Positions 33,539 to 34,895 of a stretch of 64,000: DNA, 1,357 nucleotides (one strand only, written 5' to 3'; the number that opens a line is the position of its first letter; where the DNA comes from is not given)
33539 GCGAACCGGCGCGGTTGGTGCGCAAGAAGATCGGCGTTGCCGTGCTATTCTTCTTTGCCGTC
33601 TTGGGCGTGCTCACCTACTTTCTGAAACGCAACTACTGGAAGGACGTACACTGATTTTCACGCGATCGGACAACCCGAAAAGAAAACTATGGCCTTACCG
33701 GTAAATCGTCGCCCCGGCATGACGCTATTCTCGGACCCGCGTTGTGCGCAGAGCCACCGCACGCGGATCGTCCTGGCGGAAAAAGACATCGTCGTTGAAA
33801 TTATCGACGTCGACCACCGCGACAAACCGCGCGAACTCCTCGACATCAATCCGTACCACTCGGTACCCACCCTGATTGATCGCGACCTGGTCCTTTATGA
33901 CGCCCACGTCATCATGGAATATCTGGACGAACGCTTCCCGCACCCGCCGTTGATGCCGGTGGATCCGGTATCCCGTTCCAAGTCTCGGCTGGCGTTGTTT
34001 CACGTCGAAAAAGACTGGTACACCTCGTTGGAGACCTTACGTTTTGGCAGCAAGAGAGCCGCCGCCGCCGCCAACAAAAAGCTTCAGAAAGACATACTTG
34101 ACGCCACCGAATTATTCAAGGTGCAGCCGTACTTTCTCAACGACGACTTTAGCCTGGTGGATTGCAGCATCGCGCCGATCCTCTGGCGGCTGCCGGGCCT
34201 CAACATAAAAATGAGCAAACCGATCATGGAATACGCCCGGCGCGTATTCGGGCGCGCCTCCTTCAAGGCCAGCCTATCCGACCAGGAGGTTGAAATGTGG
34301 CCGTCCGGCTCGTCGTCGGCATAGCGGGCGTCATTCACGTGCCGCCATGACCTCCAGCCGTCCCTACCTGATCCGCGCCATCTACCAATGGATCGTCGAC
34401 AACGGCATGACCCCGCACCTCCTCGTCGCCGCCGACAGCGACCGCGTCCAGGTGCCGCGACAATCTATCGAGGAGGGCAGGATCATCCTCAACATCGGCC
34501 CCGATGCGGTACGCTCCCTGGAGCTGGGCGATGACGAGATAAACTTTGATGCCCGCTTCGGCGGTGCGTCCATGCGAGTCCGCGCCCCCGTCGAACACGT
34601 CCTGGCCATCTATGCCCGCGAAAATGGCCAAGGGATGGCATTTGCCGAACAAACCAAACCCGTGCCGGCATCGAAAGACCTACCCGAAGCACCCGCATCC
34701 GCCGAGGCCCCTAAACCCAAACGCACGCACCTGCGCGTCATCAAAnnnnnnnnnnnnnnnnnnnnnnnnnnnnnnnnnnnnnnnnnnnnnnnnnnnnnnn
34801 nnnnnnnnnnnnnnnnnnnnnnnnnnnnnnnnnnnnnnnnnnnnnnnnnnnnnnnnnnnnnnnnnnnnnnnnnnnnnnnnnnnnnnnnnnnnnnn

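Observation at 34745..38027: Sel1-repeat gene array showing paralog fusion, internal duplication and duplicated 3-prime tail, co-operonic with a macro-domain gene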

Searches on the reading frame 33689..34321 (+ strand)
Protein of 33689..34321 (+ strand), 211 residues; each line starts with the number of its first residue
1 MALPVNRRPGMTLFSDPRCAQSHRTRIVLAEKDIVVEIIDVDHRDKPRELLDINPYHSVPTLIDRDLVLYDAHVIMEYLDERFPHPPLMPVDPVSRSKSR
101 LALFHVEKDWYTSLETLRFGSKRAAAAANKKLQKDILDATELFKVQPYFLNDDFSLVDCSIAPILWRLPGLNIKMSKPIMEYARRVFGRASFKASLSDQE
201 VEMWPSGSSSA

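Call 4: search_protein_families(library=pfam, proteins=[window:33689-34321:+])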
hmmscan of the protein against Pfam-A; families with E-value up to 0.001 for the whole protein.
window:33689-34321:+ (211 aa): 6 families
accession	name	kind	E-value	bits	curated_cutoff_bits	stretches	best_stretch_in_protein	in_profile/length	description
PF13409.12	GST_N_2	-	1.2e-16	61.5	25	1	19-82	2-70/70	Glutathione S-transferase, N-terminal domain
PF02798.26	GST_N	-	8.7e-16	58.5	20.9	1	10-81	2-76/76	Glutathione S-transferase, N-terminal domain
PF13417.12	GST_N_3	-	1.4e-15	57.8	22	1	13-87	1-75/75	Glutathione S-transferase, N-terminal domain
PF00462.30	Glutaredoxin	-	9.3e-05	23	22.9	1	12-63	2-54/60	Glutaredoxin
PF13410.11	GST_C_2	-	0.00066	20.2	24.9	0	143-168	22-47/69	Glutathione S-transferase, C-terminal domain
PF22441.2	CLIC-like_N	-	0.00079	20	23.5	0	18-84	18-84/86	CLIC-like N-terminal domain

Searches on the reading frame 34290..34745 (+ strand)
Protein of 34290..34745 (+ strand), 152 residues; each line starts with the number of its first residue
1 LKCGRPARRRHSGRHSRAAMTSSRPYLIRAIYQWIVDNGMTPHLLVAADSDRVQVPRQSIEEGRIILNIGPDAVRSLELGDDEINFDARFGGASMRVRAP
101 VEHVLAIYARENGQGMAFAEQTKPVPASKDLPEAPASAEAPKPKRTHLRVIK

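Call 4: search_protein_families(library=pfam, proteins=[window:34290-34745:+])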
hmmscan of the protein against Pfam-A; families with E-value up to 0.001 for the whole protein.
window:34290-34745:+ (152 aa): 1 family
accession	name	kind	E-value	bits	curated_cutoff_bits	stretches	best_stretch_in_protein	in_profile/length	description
PF04386.18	SspB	-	5e-32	111.5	27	1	23-139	2-128/156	Stringent starvation protein B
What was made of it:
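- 34347..34748 (+): sspB (ClpXP adaptor). Its stop overlaps the ATG of gene 1 (ATGA). Pfam SspB, E 5e-32 (call 4).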

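Call 11: find_related_loci(query=window:34290-34745:+, collection=genome_contigs, flank=10000)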
Query window:34290-34745:+ (152 aa) in genome_contigs; peptide patterns used: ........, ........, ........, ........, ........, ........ (x = any residue, [..] = any of these).
600 stretches matched a pattern (row limit reached: there are more); 557 encode a relative of the query (tblastn E <= 1e-3); the best 80 are kept; 80 distinct loci.
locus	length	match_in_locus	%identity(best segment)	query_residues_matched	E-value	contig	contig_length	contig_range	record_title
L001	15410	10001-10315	68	17-121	3e-44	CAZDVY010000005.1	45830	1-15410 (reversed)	MAG TPA_asm: uncultured Candidatus Competibacteraceae bacterium isolate SRP329715_co1_354 genome assembly, contig: NODE_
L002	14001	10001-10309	67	16-118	3e-44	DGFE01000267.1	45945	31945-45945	MAG TPA_asm: Competibacteraceae bacterium UBA3908 UBA3908_contig_6970, whole genome shotgun sequence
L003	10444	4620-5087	50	1-152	8e-44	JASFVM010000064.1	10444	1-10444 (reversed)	MAG: Gammaproteobacteria bacterium isolate D1105M20metaG_Bin_313 D1105M20metaG_FD_scaffold_1602_c1, whole genome shotgun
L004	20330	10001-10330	64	12-121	3e-43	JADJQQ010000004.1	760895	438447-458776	MAG: Candidatus Competibacteraceae bacterium isolate Fred_18-Q3-R57-64_MAXAC.287 tig00004529-10-7615510, whole genome sh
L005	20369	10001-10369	59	19-136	1e-42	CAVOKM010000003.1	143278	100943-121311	MAG: uncultured Gammaproteobacteria bacterium isolate MFD00032.bin.3.322 genome assembly, contig: contig_15290, whole ge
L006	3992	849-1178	63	12-121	2e-42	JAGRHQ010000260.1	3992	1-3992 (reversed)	MAG: Candidatus Competibacteraceae bacterium isolate HKST-UBA202 NODE_260_length_3992_cov_9.223755, whole genome shotgun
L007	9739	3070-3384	64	19-123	3e-42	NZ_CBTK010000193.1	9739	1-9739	Candidatus Contendobacter odensis Run_B_J11, whole genome shotgun sequence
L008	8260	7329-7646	62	15-120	2e-42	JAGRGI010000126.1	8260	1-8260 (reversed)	MAG: Chromatiales bacterium isolate HKST-UBA171 2015-01-06_1_(paired)_contig_138484, whole genome shotgun sequence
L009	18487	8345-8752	50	13-152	2e-42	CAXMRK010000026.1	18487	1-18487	MAG: uncultured Acidimicrobiia bacterium isolate 10C-St20-MC-01_bin.4.orig genome assembly, contig: k141_1641007, whole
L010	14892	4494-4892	54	15-151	1e-42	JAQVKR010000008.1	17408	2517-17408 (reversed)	MAG: Gammaproteobacteria bacterium isolate STE_91 NODE_7416_length_17408_cov_3.240958_Sandtown_E, whole genome shotgun s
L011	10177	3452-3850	51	17-152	7e-42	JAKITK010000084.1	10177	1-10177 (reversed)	MAG: Lysobacterales bacterium isolate D96SM.bin.4 NODE_4596_length_10177_cov_10.870149, whole genome shotgun sequence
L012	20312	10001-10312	63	18-121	1e-41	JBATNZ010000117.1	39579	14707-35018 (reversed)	MAG: Candidatus Contendobacter sp. isolate MFD10518_ilm_asm_bin19 k127_239020, whole genome shotgun sequence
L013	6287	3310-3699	50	20-152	1e-41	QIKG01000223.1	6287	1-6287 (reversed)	MAG: Oceanospirillales bacterium isolate SZUA-51 Ga0063293_10042136, whole genome shotgun sequence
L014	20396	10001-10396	53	20-152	2e-41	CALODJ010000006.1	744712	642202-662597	MAG: uncultured Gammaproteobacteria bacterium isolate HOU_bin.0136 genome assembly, contig: contig_8423, whole genome sh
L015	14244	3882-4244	55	2-124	4e-41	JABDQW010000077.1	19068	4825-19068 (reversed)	MAG: Gammaproteobacteria bacterium isolate Site_C13 k127_423260, whole genome shotgun sequence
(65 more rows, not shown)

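Call 20: find_homologous_proteins(query=window:34347-34745:+, max_evalue=1e-20)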
Query window:34347-34745:+ (133 aa): 6711 proteins with E <= 1e-20 among 6768 candidates; the best 120 are listed.
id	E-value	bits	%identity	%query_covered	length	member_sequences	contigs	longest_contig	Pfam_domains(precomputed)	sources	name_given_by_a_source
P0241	1.9e-73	262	90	100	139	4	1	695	PF04386.19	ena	-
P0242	1.7e-64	233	84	100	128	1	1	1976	PF04386.19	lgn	-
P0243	4.2e-56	206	72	100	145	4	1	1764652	PF04386.19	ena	-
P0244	4.6e-43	164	62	100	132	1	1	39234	PF04386.19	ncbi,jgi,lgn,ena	-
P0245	5.2e-43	164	59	100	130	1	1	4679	PF04386.19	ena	-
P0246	1.0e-42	163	59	100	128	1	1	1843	PF04386.19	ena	-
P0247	1.4e-42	163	59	100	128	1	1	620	PF04386.19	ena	-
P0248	2.8e-42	162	59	100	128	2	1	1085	PF04386.19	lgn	-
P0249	4.8e-42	161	60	100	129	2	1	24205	PF04386.19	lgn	-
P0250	6.1e-42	161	67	85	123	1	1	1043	PF04386.19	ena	-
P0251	9.0e-42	160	60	100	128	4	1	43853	PF04386.19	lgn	-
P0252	1.2e-41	160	61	100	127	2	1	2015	PF04386.19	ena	-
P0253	4.8e-41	158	59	100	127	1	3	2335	PF04386.19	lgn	-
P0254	8.0e-41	157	58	100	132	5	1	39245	PF04386.19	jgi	jgi:stringent starvation protein B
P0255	8.3e-41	157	59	100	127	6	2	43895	PF04386.19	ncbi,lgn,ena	-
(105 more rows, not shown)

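Call 21: find_encoding_contigs(protein=P0243, flank=10000, max_places=3)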
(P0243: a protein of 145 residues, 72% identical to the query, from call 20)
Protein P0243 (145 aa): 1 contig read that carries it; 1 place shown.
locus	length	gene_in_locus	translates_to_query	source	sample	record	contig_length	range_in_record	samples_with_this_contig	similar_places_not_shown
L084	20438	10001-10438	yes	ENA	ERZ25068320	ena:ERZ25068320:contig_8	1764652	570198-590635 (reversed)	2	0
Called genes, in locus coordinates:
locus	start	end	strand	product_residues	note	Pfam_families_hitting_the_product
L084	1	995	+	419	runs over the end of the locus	PF00275:EPSP_synthase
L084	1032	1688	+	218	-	PF01634:HisG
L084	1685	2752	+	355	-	PF00793:DAHP_synth_1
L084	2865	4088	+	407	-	PF00815:Histidinol_dh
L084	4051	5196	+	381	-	PF00155:Aminotran_1_2, PF04864:Alliinase_C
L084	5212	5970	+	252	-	PF01784:DUF34_NIF3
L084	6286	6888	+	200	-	PF10399:UCR_Fe-S_N, PF00355:Rieske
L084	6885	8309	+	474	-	PF00033:Cytochrome_B, PF13631:Cytochrom_B_N_2, PF00032:Cytochrom_B_C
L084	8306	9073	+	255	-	PF02167:Cytochrom_C1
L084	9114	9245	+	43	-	-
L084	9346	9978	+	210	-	PF00462:Glutaredoxin (weak), PF02798:GST_N, PF13417:GST_N_3, PF13409:GST_N_2, PF00043:GST_C (weak), PF13410:GST_C_2 (weak)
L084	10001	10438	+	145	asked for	PF04386:SspB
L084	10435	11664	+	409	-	-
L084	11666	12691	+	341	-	-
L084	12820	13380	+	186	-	PF01661:Macro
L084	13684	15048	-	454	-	PF01565:FAD_binding_4, PF02913:FAD-oxidase_C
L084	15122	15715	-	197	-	PF13580:SIS_2, PF01380:SIS (weak)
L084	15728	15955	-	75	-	PF02021:UPF0102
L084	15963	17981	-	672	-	PF04348:LppC, PF13458:Peripla_BP_6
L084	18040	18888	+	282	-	PF00590:TP_methylase, PF23016:RsmI_C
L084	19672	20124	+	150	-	PF02381:MraZ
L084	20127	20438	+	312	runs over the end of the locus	PF01795:Methyltransf_5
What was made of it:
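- The neighbours annotated in L084 are housekeeping genes (call 21).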

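Call 22: find_encoding_contigs(protein=P0242, flank=10000, max_places=3)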
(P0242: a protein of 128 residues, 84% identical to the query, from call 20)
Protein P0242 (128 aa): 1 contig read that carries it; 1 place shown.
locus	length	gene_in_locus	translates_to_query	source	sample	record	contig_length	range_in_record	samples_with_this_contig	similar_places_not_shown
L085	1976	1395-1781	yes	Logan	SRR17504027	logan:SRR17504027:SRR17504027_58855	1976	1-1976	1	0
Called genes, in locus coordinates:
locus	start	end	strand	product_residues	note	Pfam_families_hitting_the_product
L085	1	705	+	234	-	?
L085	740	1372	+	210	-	PF02798:GST_N, PF13417:GST_N_3, PF13409:GST_N_2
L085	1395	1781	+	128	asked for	PF04386:SspB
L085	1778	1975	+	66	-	?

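Call 23: find_encoding_contigs(protein=P0241, flank=10000, max_places=3)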
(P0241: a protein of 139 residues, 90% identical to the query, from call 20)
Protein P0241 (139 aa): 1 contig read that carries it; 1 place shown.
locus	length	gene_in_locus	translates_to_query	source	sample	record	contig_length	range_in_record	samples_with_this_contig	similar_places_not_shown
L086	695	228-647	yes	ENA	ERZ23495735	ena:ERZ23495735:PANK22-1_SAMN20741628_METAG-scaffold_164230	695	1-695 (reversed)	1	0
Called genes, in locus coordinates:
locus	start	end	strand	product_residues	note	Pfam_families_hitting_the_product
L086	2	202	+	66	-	?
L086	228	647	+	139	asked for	PF04386:SspB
